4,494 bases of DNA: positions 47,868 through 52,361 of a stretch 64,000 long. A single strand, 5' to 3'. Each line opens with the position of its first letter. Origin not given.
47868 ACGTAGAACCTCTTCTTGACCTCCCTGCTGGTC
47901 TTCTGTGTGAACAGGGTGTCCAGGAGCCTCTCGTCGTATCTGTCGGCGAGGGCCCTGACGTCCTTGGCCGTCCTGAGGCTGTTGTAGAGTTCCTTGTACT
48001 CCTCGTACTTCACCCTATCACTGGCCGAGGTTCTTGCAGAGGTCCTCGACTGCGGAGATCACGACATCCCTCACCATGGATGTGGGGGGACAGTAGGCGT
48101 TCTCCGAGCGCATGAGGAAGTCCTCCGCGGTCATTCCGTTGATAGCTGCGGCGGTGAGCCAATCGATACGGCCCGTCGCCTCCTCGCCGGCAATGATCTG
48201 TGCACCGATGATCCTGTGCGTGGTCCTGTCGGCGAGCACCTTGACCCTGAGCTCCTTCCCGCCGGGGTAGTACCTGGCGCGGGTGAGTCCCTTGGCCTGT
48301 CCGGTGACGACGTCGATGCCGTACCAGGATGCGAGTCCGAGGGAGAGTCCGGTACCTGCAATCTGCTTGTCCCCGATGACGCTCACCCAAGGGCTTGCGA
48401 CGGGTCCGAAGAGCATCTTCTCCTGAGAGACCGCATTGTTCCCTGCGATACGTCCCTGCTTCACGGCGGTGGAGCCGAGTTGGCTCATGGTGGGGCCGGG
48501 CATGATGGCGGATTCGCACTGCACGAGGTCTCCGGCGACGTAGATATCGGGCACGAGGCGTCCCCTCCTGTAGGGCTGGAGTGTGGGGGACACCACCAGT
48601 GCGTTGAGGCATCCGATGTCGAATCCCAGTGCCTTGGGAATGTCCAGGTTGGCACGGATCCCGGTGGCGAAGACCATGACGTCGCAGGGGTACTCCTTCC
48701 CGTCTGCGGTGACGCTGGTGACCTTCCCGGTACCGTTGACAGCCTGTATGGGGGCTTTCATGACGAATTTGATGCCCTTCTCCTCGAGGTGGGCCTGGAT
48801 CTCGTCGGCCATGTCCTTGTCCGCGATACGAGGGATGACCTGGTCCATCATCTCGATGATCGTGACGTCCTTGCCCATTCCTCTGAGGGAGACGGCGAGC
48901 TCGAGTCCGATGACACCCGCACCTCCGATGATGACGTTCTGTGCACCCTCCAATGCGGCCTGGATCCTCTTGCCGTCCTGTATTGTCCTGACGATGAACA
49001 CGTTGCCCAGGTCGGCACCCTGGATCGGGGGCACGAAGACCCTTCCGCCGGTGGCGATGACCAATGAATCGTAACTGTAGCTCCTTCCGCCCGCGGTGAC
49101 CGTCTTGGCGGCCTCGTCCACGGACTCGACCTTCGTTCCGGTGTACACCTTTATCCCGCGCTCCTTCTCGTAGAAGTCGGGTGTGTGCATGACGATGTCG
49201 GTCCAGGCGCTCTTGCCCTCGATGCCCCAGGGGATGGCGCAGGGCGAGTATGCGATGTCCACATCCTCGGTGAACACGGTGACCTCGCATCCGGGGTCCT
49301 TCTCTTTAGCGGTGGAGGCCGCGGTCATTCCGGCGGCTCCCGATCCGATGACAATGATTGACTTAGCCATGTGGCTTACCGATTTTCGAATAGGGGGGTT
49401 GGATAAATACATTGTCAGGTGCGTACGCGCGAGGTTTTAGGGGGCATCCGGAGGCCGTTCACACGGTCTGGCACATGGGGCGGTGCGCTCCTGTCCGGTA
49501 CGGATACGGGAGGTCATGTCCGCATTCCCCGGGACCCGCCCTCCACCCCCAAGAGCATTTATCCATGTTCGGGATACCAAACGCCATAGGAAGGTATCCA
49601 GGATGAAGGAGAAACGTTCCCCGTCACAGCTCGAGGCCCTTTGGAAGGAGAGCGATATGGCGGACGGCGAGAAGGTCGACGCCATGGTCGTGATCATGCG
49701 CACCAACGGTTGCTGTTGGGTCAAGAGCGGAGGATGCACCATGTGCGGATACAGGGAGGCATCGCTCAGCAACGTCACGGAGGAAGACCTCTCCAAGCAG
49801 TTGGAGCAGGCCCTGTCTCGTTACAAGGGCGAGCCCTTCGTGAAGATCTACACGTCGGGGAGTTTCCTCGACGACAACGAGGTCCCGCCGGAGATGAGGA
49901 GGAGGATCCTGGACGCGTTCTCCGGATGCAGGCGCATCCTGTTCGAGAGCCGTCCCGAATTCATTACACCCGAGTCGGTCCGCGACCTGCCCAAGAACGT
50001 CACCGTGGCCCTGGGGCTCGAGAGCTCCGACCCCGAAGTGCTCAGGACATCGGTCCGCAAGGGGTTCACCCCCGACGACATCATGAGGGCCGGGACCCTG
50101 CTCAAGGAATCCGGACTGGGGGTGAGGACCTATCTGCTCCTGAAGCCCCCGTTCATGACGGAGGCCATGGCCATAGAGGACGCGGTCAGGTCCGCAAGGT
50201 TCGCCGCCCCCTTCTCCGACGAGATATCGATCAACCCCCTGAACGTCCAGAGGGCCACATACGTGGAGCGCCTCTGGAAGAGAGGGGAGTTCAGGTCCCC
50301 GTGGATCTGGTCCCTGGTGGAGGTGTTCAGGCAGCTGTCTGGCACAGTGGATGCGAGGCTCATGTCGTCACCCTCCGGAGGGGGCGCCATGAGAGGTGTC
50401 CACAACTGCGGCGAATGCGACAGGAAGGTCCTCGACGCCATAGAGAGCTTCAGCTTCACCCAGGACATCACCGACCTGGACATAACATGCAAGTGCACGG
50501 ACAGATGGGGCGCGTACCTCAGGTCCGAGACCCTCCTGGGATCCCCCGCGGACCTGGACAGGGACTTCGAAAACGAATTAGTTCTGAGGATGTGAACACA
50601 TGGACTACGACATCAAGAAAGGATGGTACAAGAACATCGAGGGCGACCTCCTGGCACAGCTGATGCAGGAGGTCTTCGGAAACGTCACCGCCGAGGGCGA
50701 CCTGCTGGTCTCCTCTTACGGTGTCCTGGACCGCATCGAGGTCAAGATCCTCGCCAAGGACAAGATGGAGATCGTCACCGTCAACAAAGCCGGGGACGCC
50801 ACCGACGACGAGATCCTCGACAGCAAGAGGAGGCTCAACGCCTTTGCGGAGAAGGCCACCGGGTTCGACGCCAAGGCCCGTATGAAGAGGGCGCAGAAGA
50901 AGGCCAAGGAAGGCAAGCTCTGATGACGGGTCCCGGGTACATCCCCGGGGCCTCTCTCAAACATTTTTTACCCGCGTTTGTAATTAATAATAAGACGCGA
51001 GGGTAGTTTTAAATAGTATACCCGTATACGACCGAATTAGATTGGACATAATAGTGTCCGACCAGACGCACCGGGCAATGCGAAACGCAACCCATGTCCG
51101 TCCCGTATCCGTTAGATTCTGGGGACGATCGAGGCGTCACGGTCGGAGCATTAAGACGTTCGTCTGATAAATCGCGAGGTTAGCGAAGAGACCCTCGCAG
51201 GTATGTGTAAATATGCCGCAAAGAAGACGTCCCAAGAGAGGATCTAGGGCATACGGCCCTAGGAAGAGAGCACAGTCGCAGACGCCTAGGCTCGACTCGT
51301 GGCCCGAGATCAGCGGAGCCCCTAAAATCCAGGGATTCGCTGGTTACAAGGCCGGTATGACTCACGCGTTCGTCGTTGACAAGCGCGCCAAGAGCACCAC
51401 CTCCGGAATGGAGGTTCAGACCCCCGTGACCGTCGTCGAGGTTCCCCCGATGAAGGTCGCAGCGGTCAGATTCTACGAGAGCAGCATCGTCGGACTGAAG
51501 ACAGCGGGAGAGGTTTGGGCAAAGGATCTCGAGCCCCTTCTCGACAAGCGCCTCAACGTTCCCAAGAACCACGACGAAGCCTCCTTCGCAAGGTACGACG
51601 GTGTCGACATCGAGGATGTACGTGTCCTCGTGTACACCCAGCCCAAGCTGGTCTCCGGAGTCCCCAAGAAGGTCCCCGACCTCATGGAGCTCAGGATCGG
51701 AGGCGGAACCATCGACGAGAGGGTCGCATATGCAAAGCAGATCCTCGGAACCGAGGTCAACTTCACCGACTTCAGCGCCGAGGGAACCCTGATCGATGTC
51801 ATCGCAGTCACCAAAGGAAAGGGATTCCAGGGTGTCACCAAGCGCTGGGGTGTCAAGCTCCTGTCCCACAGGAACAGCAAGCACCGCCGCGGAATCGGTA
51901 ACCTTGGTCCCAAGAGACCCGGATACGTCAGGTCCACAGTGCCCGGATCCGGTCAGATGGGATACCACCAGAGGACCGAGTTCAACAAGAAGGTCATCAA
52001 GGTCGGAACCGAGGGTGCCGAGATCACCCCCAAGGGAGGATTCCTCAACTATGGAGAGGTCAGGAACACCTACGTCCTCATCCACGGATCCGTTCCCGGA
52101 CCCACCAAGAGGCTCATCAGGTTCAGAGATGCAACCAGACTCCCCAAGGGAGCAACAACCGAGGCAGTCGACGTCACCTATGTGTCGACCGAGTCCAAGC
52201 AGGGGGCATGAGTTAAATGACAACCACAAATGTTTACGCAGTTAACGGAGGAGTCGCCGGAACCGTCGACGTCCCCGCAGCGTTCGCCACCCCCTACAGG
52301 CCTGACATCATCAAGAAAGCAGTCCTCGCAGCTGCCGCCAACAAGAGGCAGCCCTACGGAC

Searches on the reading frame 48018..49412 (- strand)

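Call 64: search_protein_families(library=pfam, proteins=[window:48018-49412:-], max_evalue=0.001)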
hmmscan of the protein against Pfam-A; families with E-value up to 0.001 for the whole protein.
window:48018-49412:- (464 aa): 10 families
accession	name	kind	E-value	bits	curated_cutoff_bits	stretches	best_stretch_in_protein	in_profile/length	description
PF07992.20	Pyr_redox_2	-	3.1e-57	194.7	26.1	1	18-319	2-290/291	Pyridine nucleotide-disulphide oxidoreductase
PF00070.33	Pyr_redox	-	5.1e-23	81.8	22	1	160-236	2-79/82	Pyridine nucleotide-disulphide oxidoreductase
PF01266.30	DAO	-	9e-13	48.9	27.9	0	84-124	161-205/353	FAD dependent oxidoreductase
PF02852.28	Pyr_redox_dim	-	7.2e-12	45.9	25.3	1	346-434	6-94/110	Pyridine nucleotide-disulphide oxidoreductase, dimerisation domain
PF03486.20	HI0933_like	-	2.1e-11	44.2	50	0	18-49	2-31/244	HI0933-like protein Rossmann domain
PF13738.12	Pyr_redox_3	-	5.6e-11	42.7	30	1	84-294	93-305/305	Pyridine nucleotide-disulphide oxidoreductase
PF13450.12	NAD_binding_8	-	8.5e-09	36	21.9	0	21-47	1-25/68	NAD(P)-binding Rossmann-like domain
PF01262.27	AlaDh_PNT_C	-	1e-05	25.5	23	0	159-198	30-69/214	Alanine dehydrogenase/PNT, C-terminal domain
PF00890.30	FAD_binding_2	-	3.9e-05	23.5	20.4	0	19-47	2-28/414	FAD binding domain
PF01946.23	Thi4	-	0.00016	21.4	26.2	0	12-52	13-52/235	Thi4 family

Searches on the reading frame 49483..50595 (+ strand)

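Call 64: search_protein_families(library=pfam, proteins=[window:49483-50595:+], max_evalue=0.001)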
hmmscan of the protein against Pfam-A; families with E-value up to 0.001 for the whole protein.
window:49483-50595:+ (370 aa): 1 family
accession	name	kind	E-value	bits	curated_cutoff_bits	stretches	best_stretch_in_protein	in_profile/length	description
PF04055.27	Radical_SAM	-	1e-07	32.7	29.5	1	83-227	9-156/166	Radical SAM superfamily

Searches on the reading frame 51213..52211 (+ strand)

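Call 64: search_protein_families(library=pfam, proteins=[window:51213-52211:+], max_evalue=0.001)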
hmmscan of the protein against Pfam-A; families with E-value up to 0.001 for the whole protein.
window:51213-52211:+ (332 aa): 1 family
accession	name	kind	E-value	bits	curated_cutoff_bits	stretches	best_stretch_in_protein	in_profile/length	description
PF00297.29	Ribosomal_L3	-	3.6e-85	286.6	22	1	1-331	1-369/369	Ribosomal protein L3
